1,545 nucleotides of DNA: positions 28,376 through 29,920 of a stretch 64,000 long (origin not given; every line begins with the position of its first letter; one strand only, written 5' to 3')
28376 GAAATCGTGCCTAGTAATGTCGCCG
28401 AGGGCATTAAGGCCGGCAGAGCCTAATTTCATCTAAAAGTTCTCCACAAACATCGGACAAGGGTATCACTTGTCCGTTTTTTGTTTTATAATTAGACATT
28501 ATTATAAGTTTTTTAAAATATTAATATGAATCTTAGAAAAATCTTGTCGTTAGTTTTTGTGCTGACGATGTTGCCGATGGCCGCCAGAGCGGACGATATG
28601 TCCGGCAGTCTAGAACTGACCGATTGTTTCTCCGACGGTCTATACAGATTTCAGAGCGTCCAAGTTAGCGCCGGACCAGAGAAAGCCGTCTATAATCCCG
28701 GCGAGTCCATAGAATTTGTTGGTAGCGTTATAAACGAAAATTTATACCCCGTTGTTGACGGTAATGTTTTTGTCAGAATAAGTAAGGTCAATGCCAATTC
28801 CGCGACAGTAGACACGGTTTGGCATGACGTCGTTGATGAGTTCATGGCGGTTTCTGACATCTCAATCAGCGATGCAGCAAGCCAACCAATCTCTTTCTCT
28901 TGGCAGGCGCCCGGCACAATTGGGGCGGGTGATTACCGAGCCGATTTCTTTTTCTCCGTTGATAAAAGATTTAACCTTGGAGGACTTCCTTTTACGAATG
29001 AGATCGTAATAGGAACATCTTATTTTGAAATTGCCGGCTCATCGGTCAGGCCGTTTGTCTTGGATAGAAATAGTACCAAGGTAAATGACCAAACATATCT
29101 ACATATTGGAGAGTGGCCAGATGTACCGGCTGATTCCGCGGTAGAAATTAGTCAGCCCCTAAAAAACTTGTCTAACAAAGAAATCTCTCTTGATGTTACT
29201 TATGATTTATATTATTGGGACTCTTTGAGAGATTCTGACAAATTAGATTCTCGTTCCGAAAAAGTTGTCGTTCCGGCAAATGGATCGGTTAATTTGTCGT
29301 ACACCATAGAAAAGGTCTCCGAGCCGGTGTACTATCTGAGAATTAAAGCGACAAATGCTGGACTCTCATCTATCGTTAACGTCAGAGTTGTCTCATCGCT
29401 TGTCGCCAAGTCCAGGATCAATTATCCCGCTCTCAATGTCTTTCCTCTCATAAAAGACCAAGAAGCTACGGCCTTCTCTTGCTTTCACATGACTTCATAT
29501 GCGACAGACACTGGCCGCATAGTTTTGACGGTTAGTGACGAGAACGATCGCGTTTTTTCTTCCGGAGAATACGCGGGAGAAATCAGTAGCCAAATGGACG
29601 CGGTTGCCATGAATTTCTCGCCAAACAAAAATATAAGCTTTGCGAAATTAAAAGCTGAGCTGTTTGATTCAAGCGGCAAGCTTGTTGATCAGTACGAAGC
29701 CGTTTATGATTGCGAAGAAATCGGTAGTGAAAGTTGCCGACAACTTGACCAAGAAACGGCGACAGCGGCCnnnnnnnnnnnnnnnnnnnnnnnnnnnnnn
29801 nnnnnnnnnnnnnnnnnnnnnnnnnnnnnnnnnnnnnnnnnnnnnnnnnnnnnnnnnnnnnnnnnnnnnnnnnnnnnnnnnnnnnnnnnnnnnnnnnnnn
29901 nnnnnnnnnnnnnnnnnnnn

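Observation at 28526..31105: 859-aa two-domain surface protein with a central helical-hairpin anchor and a Cys/Asp-rich C-terminal domain, sitting between fusA and rplJ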

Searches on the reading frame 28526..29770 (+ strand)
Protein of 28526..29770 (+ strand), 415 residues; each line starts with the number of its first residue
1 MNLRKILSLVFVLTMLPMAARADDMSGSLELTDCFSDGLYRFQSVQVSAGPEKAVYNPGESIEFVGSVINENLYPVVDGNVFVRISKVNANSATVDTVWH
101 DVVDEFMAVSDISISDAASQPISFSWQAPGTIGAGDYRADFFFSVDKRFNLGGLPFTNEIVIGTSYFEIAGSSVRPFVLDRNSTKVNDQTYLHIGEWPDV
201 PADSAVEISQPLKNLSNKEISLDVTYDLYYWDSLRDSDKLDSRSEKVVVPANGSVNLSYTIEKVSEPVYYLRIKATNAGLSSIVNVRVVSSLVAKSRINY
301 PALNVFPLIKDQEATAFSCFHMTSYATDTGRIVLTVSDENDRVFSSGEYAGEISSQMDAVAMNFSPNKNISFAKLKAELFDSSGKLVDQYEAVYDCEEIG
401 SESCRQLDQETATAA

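Call 24: predict_structure(alignment_id=A3)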
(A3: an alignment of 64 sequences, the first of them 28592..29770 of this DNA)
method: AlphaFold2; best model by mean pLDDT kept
length: 393 residues; sequences in the alignment: 64
mean_pLDDT: 95.1   pTM: 0.91
mean pLDDT of the five models: 95.1, 95.0, 93.8, 93.6, 93.2
residues with pLDDT >= 90: 358; 70-90: 32; 50-70: 2; < 50: 1
segments of 3 or more residues with pLDDT < 50: none
pLDDT, mean of each block of 10 residues (from residue 1): 81 92 97 98 98 97 92 87 97 97 98 98 93 89 97 95 96 92 98 98 94 90 98 98 96 98 95 95 97 97 93 97 96 96 96 98 97 96 95 92
secondary structure, 60 per line:
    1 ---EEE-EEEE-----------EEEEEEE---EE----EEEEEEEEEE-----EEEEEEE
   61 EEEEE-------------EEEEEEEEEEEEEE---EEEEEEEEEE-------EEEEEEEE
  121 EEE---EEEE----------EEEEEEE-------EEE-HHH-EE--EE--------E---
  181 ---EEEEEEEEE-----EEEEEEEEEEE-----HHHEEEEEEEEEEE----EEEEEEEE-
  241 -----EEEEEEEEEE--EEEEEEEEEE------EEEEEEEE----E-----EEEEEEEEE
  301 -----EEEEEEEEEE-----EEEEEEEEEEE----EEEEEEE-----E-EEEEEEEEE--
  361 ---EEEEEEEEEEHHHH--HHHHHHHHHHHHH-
elements in order: E4-6 E8-11 E23-29 E39-48 E54-65 E79-92 E96-105 E113-123 E127-130 E141-147 E155-157 E184-192 E198-208 E217-227 E232-239 E246-255 E258-267 E274-281 E292-300 E306-315 E321-331 E336-342 E350-358 E364-373 H374-377 H380-392
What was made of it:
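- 28592..29041 (+): Beta-sandwich domain D1 (aa 23-172). It is the most conserved part and contains the FFFSV(G/D)K(K/R)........(T/S)NE motif. AF2 model pLDDT 95 (call 24).
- AF2 gives pLDDT 95 and pTM 0.91, with three all-beta domains (call 24).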

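Call 32: fold_search(model_id=the predicted structure, library=pdb)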
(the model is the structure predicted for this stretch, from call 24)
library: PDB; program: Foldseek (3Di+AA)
matches with E <= 10: 1938; with E <= 0.001: 566
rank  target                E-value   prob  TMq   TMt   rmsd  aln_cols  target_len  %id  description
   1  9fx2                  4.5e-11  1.00  0.25  0.12  16.0       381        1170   14  Structure of methylamine activated CD109 (released 2025-03-19)
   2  9fx3_A                5.5e-11  1.00  0.26  0.12  15.4       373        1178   14  Structure of active human CD109 (released 2025-03-19)
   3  8uin_G                6.7e-11  1.00  0.20  0.13  20.1       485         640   11  Structure of the C3bBb-albicin complex (released 2024-05-08)
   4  6tav_C                2.3e-10  1.00  0.19  0.07  19.6       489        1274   10  Crystal structure of endopeptidase-induced alpha2-macroglobulin (released 2021-05-12)
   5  8ayh_C                2.5e-10  1.00  0.24  0.17  15.4       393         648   12  Structure of Complement C5 in Complex with small molecule inhibitor and CVF (released 2022-12-21)
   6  9qk2_F                4.0e-10  1.00  0.20  0.13  21.5       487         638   11  Structure of the Complement classical and lectin pathway C3 convertase in complex with substrate C3 (released 2025-12-24)
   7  8ovb_A                4.2e-10  1.00  0.19  0.12  19.4       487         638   12  Human Complement C3b in complex with Trypanosoma brucei ISG65. (released 2024-02-14)
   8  8cem_F                4.4e-10  1.00  0.20  0.13  19.2       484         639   11  Structure of bovine native C3, re-refinement (released 2023-04-05)
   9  7ad7_B                4.6e-10  1.00  0.25  0.18  14.9       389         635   12  Crystal structure of human complement C5 in complex with the K8 bovine knob domain peptide. (released 2021-03-10)
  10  2qki_A                4.9e-10  1.00  0.21  0.13  19.9       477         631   12  Human C3c in complex with the inhibitor compstatin (released 2007-08-14)
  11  8uh2_A                4.9e-10  1.00  0.21  0.13  19.9       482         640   12  Complex of C3b with the inhibitor albicin (released 2024-05-08)
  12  5hcc_B                6.0e-10  1.00  0.25  0.18  14.6       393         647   11  Ternary complex of human Complement C5 with Ornithodoros moubata OmCI and Dermacentor andersoni RaCI3. (released 2016-03-30)
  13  7zgj_A                6.6e-10  1.00  0.21  0.13  21.9       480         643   12  Trypanosoma brucei gambiense ISG65 in complex with human complement component C3 (released 2023-04-05)
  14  7q1y_A                6.9e-10  1.00  0.21  0.09  16.7       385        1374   10  X-ray structure of human A2ML1 (released 2022-04-20)
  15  9u62_E                7.3e-10  1.00  0.21  0.06  19.7       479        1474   11  AP pathways C3 convertase C3bBbP and C3 complex (released 2026-01-14)
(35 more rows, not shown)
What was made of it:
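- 28592..29041 (+): Foldseek matches MG-domain arrays (call 32).
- Closest known: Alpha-2-macroglobulin / TEP / complement MG-domain arrays, including bacterial ECAM. Same: Tandem MG-type beta-sandwiches are the best structural match (call 32).
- The best PDB matches are MG-domain arrays of CD109, C3/C5, A2M, TEP1 and the E. coli and Salmonella A2Ms, at E 4.5e-11 to 4e-9 (call 32). The top Foldseek matches of the N-domain are A2M/TEP/complement proteins, including bacterial A2Ms (call 32).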

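Call 49: search_protein_representatives(alignment_id=A2)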
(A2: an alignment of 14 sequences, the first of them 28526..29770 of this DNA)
Query: 14 sequences, 478 profile positions. Proteins with E-value up to 0.001 (for the whole library): 1183; up to 1e-10: 1028; up to 1e-30: 802. The best 150 are listed.
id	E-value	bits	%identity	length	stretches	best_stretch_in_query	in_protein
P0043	4.2e-182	622.6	-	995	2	62-475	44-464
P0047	1.2e-181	621.2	-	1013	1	54-476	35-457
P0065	1.2e-178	611.3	-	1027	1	43-475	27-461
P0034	2.3e-178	610.3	-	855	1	57-474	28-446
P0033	1.7e-176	604.1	-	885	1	57-473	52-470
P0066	3.9e-176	603.0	-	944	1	3-473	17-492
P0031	6.2e-176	602.3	-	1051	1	9-474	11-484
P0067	7.4e-176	602.1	-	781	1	61-472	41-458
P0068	1.8e-175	600.8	-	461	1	57-473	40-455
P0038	4.0e-175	599.6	-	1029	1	33-434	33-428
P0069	1.4e-174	597.8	-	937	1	13-474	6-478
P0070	2.5e-174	597.0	-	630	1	60-468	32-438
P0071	3.4e-172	590.0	-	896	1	52-476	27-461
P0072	2.1e-171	587.3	-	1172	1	61-475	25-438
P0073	5.1e-169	579.5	-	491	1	11-467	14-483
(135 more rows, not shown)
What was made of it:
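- On Uncharacterised Patescibacteria family defined here (N module + C-core): The family has 1,183 clusters at 50% identity (call 49).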

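Call 51: find_related_loci(query=A2, collection=genome_contigs, flank=8000)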
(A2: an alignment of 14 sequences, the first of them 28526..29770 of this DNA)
Query A2 (415 aa) in genome_contigs; peptide patterns used: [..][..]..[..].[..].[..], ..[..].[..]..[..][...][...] (x = any residue, [..] = any of these).
122 stretches matched a pattern; 30 encode a relative of the query (tblastn E <= 1e-3); 30 distinct loci.
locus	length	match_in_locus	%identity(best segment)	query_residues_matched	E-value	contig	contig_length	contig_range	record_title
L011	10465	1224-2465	59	1-415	2e-170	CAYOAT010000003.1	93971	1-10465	MAG TPA_asm: uncultured Candidatus Saccharibacteria bacterium isolate binchicken_co113_255 genome assembly, contig: NODE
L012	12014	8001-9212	55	1-407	4e-149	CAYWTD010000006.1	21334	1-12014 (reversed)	MAG TPA_asm: uncultured Candidatus Saccharibacteria bacterium isolate binchicken_co59_4 genome assembly, contig: NODE_51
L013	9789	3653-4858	53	3-407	3e-142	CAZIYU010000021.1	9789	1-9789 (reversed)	MAG TPA_asm: uncultured Candidatus Saccharibacteria bacterium isolate SRP178699_co1_16 genome assembly, contig: NODE_958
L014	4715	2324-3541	51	1-404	3e-142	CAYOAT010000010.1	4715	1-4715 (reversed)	MAG TPA_asm: uncultured Candidatus Saccharibacteria bacterium isolate binchicken_co113_255 genome assembly, contig: NODE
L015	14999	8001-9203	51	3-404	2e-137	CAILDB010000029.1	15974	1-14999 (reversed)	uncultured bacterium isolate MJ130729B_bin-744 genome assembly, contig: bin-744:29/29, whole genome shotgun sequence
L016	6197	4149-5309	53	20-411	1e-132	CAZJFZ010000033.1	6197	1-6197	MAG TPA_asm: uncultured Candidatus Saccharibacteria bacterium isolate SRP062349_co1_170 genome assembly, contig: NODE_40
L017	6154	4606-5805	46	1-407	6e-116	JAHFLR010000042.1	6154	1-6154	MAG: bacterium isolate nzgw438 NODE_41505_length_6155_cov_2.705834, whole genome shotgun sequence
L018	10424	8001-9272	44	1-404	8e-113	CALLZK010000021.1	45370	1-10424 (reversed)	MAG TPA_asm: uncultured bacterium isolate SRR2107179_bin.3_CONCOCT_v1.1_MAG genome assembly, contig: ERZ794932.319, whol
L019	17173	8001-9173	44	10-404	6e-110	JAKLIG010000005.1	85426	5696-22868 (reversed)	MAG: Patescibacteria group bacterium isolate RA.bin81 RA.bin81_5, whole genome shotgun sequence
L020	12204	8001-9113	45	33-409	2e-104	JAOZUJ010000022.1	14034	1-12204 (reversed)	MAG: Candidatus Moraniibacteriota bacterium isolate GMC8.concoct.3 GMC8_3527_length_14034_cov_9.466342, whole genome sho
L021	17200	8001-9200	42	6-405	5e-103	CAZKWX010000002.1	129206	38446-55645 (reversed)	MAG TPA_asm: uncultured Bdellovibrionales bacterium isolate SRP167671_co1_182 genome assembly, contig: NODE_99_length_12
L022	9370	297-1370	45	40-401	5e-103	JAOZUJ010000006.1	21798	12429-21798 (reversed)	MAG: Candidatus Moraniibacteriota bacterium isolate GMC8.concoct.3 GMC8_1508_length_21798_cov_8.537046, whole genome sho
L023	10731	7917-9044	48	34-412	1e-113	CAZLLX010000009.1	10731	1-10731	MAG TPA_asm: uncultured Candidatus Saccharibacteria bacterium isolate SRP135725_co3_23 genome assembly, contig: NODE_720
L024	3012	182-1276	44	33-404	6e-103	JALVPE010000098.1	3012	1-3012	MAG: Candidatus Moraniibacteriota bacterium isolate A3_metabat1_scaf2bin.079 A3_NODE_75756_length_3012_cov_4.366031, who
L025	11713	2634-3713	44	33-397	2e-100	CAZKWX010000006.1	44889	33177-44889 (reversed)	MAG TPA_asm: uncultured Bdellovibrionales bacterium isolate SRP167671_co1_182 genome assembly, contig: NODE_901_length_4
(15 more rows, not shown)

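Call 54: search_solved_structures(query=A2, max_evalue=10)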
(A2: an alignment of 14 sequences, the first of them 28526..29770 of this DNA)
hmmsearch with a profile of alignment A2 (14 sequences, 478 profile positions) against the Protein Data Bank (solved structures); distinct sequences matched with E-value up to 10: 2.
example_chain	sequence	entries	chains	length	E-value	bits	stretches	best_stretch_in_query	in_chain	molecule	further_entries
5c70_A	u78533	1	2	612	1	11.2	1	353-420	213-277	Glucuronidase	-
5c71_A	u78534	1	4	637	1.1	11.1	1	353-420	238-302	Glucuronidase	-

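Call 65: search_protein_families(library=pfam, proteins=[L013:406-3465:+], max_evalue=0.01)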
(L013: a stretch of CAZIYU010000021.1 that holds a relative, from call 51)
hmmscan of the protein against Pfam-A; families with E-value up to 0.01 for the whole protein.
L013:406-3465:+ (1020 aa): 1 family
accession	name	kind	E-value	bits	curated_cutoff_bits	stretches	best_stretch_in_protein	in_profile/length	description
PF21722.4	Gly_rich_2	-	6.9e-10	39.7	24.3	1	63-239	14-225/226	Glycine-rich domain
